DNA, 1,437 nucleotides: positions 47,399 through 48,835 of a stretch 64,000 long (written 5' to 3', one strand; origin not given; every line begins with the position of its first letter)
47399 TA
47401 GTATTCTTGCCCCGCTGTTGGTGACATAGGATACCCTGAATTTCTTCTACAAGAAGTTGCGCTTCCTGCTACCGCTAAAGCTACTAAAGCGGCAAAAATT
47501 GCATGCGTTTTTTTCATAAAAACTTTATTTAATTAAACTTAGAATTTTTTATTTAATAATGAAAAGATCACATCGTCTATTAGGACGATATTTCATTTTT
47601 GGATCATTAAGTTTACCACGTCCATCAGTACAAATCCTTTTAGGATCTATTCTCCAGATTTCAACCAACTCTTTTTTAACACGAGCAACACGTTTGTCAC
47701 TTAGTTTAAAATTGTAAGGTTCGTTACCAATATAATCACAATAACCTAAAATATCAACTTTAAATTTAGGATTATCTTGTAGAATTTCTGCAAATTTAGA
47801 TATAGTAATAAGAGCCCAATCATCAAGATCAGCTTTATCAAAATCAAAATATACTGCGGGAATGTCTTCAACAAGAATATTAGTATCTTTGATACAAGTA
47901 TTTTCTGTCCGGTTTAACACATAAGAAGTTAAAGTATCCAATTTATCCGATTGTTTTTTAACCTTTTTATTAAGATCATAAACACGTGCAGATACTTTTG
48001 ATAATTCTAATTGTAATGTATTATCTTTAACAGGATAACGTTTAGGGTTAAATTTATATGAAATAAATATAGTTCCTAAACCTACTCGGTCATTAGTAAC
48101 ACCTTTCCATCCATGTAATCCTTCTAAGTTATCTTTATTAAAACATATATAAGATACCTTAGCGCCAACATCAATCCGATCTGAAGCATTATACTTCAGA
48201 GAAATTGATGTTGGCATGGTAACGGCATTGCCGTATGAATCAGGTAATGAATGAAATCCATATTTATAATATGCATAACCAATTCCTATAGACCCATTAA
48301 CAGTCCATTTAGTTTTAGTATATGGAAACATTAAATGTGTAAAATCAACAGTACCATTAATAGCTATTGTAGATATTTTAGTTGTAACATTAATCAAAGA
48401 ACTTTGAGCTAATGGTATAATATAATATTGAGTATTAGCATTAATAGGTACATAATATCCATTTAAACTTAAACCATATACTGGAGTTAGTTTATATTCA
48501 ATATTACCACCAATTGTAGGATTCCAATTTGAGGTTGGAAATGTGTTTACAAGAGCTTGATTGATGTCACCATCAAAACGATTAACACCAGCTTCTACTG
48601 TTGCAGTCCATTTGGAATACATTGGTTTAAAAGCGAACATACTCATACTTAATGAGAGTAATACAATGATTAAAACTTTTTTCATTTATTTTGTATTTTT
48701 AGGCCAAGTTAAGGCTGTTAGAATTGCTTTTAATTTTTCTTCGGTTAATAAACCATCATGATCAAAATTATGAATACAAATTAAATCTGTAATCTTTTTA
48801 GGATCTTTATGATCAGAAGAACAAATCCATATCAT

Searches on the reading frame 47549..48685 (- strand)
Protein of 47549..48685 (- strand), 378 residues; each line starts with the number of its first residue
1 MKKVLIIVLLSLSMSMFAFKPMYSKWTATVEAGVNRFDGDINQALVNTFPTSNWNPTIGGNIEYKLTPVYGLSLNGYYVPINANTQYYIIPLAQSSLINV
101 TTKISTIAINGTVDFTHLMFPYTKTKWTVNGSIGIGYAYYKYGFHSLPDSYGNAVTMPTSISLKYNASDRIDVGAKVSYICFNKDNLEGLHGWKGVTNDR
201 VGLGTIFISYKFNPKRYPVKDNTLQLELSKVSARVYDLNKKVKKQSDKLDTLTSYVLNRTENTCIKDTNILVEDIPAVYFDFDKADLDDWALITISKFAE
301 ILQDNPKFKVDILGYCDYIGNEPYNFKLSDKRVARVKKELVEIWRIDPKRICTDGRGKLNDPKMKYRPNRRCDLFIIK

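Call 10: search_protein_families(library=phrogs, proteins=[window:47549-48685:-], max_evalue=0.00001)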
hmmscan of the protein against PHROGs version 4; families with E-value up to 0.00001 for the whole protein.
window:47549-48685:- (378 aa): 1 family
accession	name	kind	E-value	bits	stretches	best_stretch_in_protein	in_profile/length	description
phrog_7897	-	unknown function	3.8e-09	37.4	1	276-358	216-298/327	-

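Call 57: search_protein_families(library=pfam, proteins=[window:47549-48685:-], max_evalue=0.001)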
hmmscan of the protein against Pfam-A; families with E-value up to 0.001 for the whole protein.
window:47549-48685:- (378 aa): 1 family
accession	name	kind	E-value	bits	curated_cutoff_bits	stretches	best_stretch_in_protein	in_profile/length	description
PF00691.25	OmpA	-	1.6e-12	48.1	27.2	1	279-367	1-89/98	OmpA family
